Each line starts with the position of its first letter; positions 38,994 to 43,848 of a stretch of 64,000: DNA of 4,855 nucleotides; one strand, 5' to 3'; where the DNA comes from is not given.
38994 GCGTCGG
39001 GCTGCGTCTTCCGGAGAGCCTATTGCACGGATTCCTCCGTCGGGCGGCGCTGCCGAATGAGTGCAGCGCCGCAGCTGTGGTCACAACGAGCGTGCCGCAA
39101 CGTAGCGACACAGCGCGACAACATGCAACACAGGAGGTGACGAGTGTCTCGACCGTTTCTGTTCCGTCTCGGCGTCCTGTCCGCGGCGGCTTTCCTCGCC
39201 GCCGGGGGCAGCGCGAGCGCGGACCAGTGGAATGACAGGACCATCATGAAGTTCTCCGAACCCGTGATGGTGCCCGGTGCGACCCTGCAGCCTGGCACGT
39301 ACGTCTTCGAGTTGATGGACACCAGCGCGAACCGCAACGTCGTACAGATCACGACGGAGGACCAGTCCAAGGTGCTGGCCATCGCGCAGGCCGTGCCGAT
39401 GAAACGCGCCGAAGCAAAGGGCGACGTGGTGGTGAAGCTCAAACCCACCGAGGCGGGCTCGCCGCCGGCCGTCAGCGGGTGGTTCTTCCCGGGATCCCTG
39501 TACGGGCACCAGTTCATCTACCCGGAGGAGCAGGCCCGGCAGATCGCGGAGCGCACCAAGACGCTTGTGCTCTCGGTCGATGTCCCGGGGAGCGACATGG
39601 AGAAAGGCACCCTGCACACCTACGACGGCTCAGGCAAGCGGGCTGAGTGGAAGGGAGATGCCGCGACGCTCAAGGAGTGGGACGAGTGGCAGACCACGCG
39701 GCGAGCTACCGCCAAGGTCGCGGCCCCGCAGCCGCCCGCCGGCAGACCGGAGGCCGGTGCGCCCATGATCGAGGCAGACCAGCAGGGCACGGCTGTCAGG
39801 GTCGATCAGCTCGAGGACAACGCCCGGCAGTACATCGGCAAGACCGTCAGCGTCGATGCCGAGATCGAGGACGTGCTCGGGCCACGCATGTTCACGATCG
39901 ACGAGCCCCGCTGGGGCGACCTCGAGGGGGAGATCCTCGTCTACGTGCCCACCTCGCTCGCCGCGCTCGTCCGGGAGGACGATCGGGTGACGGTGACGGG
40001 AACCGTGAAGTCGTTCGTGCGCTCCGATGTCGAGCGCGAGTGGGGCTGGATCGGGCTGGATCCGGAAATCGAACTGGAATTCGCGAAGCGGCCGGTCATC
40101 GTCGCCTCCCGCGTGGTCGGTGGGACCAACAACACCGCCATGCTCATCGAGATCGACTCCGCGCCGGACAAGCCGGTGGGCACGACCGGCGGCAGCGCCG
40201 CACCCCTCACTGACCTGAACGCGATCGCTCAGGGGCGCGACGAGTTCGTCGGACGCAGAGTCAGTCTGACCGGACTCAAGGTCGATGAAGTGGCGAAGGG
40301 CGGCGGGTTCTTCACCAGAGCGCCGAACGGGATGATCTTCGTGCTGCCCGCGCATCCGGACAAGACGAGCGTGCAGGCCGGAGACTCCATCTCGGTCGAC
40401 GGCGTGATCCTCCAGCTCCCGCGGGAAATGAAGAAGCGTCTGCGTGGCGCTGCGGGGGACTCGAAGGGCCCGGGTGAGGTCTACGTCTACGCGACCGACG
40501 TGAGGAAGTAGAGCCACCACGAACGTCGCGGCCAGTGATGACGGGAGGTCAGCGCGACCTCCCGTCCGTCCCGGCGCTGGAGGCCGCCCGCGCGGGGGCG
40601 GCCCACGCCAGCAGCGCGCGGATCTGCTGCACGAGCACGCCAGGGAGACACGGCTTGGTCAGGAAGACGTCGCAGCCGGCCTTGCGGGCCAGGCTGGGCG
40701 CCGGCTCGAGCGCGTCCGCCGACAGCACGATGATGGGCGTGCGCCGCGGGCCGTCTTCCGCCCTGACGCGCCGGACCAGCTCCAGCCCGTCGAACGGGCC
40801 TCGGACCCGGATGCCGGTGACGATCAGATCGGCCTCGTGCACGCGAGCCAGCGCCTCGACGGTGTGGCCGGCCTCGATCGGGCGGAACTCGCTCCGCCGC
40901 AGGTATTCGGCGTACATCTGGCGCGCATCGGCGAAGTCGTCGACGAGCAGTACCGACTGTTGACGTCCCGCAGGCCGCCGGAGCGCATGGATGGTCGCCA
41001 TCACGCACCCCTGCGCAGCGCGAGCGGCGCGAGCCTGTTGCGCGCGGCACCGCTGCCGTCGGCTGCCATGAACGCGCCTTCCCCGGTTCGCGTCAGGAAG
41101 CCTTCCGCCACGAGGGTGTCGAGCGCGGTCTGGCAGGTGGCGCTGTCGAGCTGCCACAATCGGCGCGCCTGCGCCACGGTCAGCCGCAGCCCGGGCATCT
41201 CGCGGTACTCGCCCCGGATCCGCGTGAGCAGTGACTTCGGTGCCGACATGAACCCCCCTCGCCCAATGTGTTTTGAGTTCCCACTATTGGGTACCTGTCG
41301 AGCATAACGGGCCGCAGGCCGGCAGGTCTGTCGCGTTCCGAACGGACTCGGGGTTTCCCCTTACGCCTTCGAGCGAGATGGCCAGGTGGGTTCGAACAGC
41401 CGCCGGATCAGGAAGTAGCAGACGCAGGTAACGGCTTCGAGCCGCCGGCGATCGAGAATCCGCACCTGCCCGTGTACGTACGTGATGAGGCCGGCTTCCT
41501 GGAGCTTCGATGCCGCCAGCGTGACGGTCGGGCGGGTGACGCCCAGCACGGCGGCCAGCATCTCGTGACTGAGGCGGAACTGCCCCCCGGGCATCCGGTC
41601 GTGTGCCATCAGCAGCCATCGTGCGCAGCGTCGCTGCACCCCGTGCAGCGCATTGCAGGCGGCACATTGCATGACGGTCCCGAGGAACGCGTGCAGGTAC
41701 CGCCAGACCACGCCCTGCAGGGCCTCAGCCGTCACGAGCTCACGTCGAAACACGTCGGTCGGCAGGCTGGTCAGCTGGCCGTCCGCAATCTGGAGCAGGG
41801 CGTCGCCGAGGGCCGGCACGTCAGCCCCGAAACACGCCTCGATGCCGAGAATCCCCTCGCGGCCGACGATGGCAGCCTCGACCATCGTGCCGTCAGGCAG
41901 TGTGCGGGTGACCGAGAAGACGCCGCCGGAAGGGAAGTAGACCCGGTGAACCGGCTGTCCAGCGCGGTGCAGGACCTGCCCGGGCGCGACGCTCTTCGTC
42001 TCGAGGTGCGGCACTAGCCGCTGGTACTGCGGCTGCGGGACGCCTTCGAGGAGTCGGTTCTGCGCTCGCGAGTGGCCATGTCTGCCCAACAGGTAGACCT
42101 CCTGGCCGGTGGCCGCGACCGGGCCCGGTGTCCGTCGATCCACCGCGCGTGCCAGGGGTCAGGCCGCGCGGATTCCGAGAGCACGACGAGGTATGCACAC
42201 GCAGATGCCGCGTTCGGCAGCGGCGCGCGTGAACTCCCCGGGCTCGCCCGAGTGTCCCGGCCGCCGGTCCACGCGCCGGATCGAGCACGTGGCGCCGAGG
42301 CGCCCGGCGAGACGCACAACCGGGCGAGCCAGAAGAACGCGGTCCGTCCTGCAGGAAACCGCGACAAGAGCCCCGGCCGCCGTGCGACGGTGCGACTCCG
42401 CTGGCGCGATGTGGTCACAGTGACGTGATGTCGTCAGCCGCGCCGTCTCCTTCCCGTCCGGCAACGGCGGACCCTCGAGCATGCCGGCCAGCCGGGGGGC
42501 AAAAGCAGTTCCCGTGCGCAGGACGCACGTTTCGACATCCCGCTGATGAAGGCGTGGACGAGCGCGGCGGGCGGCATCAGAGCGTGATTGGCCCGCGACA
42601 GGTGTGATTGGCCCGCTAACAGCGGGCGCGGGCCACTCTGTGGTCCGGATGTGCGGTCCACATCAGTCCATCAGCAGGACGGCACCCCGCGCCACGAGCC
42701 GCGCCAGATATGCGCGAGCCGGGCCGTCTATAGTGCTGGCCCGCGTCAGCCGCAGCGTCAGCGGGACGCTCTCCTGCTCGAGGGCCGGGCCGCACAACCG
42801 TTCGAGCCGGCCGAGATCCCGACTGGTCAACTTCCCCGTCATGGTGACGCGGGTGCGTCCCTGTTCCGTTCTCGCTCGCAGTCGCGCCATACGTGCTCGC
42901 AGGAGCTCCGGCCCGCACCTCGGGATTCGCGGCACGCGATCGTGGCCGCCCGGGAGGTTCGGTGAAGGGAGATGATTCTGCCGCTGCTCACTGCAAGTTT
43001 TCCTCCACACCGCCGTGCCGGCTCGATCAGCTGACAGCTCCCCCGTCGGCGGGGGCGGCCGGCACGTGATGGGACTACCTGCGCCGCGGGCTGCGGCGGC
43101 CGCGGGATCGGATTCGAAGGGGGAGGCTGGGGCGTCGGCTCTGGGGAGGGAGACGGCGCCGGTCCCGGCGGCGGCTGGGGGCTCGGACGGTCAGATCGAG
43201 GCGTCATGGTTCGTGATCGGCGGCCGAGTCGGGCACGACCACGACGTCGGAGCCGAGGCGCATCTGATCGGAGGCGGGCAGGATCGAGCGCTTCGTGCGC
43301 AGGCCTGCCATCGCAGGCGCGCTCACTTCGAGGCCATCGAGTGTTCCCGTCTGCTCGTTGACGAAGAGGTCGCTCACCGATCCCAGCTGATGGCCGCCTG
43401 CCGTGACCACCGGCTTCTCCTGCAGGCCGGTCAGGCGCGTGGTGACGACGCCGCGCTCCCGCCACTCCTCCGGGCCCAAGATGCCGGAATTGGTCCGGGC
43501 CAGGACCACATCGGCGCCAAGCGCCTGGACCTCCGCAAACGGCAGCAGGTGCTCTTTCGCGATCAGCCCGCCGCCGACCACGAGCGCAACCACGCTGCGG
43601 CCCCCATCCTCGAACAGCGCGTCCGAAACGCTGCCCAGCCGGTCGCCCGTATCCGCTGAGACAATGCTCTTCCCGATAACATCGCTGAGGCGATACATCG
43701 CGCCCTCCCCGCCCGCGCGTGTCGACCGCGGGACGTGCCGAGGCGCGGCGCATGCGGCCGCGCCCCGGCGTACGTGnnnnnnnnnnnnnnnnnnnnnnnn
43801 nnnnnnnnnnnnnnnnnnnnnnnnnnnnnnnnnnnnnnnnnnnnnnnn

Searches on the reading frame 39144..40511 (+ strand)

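Call 54: search_protein_families(library=pfam, proteins=[window:39144-40511:+], max_evalue=0.001)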
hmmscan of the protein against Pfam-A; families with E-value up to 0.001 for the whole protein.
window:39144-40511:+ (455 aa): 1 family
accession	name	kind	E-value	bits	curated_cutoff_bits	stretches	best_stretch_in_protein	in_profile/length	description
PF19135.5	DUF5818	-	9.6e-06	25.5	27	0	206-242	10-44/57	Protein of unknown function (DUF5818)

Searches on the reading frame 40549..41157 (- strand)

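Call 54: search_protein_families(library=pfam, proteins=[window:40549-41157:-], max_evalue=0.001)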
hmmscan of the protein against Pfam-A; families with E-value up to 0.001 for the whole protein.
window:40549-41157:- (202 aa): 1 family
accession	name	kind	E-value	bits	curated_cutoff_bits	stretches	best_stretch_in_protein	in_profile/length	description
PF00072.30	Response_reg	-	7.9e-14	52.2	30.2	1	69-179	1-110/111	Response regulator receiver domain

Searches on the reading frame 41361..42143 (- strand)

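Call 54: search_protein_families(library=pfam, proteins=[window:41361-42143:-], max_evalue=0.001)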
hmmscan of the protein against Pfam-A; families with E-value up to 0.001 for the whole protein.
window:41361-42143:- (260 aa): 4 families
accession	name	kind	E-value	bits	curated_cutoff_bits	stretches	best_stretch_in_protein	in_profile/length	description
PF13545.12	HTH_Crp_2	-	1.1e-16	61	27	1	172-237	2-69/70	Crp-like helix-turn-helix domain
PF00027.35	cNMP_binding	-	6.1e-08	33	27.5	1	50-134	2-84/89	Cyclic nucleotide-binding domain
PF12802.13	MarR_2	-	0.00021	21.8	27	1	170-222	4-52/61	MarR family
PF00392.27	GntR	-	0.00021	21.3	27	0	191-226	24-60/64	Bacterial regulatory proteins, gntR family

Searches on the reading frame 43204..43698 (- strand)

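Call 54: search_protein_families(library=pfam, proteins=[window:43204-43698:-], max_evalue=0.001)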
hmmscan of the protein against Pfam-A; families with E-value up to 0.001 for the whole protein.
window:43204-43698:- (164 aa): 1 family
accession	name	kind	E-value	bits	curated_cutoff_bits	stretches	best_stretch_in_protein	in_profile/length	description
PF05239.21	PRC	-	2.2e-21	76.1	21.2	2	1-70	3-74/78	PRC-barrel domain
